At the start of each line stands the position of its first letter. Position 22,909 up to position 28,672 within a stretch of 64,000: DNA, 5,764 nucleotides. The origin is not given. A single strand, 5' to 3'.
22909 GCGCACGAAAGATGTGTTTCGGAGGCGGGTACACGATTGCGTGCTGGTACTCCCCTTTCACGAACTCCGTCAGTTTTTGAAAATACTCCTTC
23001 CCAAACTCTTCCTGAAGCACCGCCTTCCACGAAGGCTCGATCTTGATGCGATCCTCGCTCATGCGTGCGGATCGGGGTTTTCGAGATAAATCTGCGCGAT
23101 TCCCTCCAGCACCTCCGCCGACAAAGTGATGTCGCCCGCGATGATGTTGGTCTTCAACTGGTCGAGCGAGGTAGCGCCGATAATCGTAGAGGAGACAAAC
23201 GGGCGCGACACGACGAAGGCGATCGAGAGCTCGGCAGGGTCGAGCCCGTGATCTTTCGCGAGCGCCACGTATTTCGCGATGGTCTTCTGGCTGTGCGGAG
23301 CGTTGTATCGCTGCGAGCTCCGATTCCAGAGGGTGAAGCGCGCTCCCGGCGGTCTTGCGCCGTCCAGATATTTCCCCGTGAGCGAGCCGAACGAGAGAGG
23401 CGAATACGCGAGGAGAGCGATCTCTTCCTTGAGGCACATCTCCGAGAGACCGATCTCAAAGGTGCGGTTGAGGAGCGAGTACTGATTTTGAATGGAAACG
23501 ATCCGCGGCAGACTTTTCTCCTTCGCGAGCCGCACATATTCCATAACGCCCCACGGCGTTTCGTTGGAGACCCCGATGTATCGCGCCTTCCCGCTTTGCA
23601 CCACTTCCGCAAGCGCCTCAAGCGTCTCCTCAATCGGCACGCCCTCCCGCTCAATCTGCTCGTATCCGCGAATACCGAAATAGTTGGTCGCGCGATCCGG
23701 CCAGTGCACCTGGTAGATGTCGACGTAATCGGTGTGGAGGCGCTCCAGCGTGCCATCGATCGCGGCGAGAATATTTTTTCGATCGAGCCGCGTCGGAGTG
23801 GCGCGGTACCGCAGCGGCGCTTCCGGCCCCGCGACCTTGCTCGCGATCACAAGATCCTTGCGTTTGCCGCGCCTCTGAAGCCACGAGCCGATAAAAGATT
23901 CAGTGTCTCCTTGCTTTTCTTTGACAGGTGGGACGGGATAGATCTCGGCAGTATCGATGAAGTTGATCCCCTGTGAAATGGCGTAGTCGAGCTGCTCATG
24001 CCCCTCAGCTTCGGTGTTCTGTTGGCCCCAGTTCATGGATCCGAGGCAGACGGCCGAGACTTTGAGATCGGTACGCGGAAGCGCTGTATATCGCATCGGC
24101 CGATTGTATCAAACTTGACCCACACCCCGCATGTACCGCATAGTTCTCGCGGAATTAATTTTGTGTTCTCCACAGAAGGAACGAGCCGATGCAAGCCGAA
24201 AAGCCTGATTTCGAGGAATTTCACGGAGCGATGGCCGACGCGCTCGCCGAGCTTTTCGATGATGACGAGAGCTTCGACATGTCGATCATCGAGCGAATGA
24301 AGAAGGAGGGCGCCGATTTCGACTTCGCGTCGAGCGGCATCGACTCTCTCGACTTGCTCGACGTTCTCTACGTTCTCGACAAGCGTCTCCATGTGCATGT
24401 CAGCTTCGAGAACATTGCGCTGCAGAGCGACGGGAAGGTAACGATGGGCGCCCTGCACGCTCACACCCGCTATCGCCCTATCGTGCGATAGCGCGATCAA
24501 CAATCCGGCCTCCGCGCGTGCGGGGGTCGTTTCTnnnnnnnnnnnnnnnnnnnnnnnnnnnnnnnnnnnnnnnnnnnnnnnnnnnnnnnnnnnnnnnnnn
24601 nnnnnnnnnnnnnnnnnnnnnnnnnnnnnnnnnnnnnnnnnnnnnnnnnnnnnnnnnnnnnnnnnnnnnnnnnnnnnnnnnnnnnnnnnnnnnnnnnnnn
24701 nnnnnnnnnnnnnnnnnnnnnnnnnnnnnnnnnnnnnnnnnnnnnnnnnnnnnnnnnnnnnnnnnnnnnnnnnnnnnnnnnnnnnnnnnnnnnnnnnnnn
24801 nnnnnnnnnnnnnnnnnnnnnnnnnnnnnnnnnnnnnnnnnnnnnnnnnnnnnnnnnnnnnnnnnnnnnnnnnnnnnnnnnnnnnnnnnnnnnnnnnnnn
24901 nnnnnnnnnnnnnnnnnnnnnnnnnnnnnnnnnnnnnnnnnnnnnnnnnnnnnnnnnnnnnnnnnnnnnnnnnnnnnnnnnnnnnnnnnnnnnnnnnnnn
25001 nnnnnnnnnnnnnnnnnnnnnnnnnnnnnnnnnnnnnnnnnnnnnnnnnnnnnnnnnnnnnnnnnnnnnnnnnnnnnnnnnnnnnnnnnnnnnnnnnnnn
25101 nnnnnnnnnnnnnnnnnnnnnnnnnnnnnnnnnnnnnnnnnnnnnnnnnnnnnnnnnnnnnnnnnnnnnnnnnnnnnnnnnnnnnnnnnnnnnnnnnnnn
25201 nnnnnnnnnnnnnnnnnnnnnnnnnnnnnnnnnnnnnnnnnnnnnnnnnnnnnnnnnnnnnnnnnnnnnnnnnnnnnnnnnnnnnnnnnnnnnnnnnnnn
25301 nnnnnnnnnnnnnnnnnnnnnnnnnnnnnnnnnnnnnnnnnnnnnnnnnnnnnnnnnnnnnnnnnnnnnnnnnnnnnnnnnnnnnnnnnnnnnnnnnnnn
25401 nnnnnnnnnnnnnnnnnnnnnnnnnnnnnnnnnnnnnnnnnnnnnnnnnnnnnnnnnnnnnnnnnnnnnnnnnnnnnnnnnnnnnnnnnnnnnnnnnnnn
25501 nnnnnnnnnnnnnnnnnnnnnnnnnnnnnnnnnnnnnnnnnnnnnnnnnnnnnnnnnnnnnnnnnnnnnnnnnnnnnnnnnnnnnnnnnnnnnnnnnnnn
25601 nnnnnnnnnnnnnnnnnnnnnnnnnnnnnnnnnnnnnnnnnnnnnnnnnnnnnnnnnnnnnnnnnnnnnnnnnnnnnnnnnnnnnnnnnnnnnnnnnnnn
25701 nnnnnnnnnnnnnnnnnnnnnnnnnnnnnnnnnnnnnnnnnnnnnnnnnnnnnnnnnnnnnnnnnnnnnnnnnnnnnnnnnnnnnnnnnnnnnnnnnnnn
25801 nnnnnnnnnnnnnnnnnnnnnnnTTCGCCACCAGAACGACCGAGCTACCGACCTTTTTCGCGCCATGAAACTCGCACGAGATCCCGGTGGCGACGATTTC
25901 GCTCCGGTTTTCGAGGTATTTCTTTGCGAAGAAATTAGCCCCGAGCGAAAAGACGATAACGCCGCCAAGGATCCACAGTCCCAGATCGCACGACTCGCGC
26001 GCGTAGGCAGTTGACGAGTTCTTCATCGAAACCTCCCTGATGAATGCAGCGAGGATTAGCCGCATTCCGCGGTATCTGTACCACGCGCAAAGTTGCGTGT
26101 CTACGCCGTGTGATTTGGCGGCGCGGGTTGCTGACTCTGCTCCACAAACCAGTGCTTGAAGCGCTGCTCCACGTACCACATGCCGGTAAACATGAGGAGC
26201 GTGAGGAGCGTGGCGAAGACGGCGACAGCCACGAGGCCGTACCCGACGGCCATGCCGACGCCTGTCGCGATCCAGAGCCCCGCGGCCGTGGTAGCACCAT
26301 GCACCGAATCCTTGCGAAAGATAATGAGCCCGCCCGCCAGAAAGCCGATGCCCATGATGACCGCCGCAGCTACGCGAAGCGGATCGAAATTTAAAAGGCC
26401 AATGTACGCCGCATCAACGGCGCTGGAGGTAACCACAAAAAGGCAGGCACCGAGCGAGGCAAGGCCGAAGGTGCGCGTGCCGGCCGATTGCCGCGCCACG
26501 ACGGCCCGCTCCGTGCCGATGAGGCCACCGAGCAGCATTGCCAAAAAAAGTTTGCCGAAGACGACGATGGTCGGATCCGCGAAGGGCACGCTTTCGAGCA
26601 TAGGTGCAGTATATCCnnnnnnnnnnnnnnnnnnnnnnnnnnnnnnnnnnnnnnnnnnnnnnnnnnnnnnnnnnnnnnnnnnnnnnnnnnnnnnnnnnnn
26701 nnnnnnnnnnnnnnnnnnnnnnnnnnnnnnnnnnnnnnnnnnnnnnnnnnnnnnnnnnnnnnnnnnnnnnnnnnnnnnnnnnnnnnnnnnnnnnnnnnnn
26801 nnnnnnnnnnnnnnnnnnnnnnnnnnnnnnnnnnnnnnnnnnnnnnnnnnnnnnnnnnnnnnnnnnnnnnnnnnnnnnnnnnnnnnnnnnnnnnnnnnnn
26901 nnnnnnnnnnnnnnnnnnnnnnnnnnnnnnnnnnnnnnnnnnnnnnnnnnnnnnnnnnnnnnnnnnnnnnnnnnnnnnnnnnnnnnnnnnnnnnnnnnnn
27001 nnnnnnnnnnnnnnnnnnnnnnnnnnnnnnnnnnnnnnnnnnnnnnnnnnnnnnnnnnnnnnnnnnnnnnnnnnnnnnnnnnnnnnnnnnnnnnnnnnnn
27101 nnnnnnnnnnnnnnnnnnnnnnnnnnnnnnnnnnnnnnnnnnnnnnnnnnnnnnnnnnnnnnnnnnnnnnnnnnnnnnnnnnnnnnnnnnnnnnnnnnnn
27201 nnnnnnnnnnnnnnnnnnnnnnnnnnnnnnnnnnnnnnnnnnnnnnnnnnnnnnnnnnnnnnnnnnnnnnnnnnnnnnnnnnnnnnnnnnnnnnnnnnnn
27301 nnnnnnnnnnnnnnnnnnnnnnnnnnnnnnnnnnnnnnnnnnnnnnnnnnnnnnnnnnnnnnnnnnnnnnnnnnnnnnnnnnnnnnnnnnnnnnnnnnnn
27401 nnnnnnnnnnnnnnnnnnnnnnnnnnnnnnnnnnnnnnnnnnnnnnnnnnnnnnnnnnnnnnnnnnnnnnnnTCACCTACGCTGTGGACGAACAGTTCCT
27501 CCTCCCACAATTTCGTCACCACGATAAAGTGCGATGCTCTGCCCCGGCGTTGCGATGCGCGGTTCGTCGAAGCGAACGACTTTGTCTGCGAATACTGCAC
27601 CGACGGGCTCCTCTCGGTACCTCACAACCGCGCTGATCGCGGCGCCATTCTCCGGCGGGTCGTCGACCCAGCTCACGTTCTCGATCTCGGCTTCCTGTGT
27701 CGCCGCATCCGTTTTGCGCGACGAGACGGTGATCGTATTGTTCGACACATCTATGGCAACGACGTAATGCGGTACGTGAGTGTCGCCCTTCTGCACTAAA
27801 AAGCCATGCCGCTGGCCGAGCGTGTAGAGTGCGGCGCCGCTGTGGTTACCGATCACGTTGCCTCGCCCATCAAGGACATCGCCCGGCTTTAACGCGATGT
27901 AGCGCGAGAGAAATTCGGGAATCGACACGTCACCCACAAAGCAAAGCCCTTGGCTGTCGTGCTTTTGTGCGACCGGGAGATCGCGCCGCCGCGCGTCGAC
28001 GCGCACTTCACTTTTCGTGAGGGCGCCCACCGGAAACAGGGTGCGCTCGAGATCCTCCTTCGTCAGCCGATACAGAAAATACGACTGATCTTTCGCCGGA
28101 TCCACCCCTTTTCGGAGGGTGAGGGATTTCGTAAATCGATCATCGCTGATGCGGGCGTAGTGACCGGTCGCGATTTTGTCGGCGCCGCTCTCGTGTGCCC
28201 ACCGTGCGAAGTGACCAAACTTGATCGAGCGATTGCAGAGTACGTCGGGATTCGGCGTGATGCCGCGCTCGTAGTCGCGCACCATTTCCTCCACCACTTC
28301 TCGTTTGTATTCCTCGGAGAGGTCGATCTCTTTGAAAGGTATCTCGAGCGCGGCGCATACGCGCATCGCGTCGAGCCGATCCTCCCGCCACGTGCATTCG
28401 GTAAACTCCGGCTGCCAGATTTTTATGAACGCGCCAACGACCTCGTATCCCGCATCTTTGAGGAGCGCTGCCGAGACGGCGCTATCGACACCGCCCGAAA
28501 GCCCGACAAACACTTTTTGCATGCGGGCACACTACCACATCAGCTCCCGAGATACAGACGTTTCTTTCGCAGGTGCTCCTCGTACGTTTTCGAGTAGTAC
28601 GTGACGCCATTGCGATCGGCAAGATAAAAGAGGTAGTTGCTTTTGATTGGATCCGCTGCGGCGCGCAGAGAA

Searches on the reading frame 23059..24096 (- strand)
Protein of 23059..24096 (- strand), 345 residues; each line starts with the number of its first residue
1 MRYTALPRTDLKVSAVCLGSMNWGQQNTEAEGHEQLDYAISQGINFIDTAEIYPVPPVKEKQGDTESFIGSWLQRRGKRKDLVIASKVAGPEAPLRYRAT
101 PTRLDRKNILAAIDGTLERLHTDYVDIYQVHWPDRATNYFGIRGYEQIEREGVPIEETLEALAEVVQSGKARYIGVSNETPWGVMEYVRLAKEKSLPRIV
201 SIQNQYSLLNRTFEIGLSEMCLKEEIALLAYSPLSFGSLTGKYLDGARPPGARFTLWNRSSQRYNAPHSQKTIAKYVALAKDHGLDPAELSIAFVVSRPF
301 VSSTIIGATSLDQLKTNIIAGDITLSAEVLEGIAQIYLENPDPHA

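Call 62: search_protein_families(library=pfam, proteins=[window:23059-24096:-], max_evalue=0.00001)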
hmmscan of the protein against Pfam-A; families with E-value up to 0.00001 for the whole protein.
window:23059-24096:- (345 aa): 1 family
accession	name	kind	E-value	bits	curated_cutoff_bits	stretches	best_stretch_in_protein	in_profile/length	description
PF00248.27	Aldo_ket_red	-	6.4e-72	242.5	24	1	16-336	2-289/291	Aldo/keto reductase family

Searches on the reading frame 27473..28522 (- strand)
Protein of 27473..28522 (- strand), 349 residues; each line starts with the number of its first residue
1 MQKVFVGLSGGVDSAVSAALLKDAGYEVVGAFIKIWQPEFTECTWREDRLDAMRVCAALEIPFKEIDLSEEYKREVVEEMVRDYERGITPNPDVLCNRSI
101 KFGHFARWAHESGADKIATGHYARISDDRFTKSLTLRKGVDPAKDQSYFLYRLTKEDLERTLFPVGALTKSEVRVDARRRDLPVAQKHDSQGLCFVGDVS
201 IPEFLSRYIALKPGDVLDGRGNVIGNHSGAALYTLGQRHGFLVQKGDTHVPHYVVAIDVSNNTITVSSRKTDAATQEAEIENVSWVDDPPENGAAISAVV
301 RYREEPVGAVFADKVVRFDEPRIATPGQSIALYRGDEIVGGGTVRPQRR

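Call 62: search_protein_families(library=pfam, proteins=[window:27473-28522:-], max_evalue=0.00001)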
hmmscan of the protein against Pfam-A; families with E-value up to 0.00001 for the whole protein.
window:27473-28522:- (349 aa): 4 families
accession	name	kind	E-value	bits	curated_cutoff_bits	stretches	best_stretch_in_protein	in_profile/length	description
PF03054.22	tRNA_Me_trans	-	2.4e-74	249.8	20.6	1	2-197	1-201/202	tRNA methyl transferase HUP domain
PF20259.3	tRNA_Me_trans_M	-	6e-18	64.6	27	1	203-267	2-65/66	tRNA methyl transferase PRC-barrel domain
PF20258.4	tRNA_Me_trans_C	-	1.3e-09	38.7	20.6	1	278-344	4-77/77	Aminomethyltransferase beta-barrel domain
PF02540.23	NAD_synthase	-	2e-07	30.9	21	1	2-73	19-86/242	NAD synthase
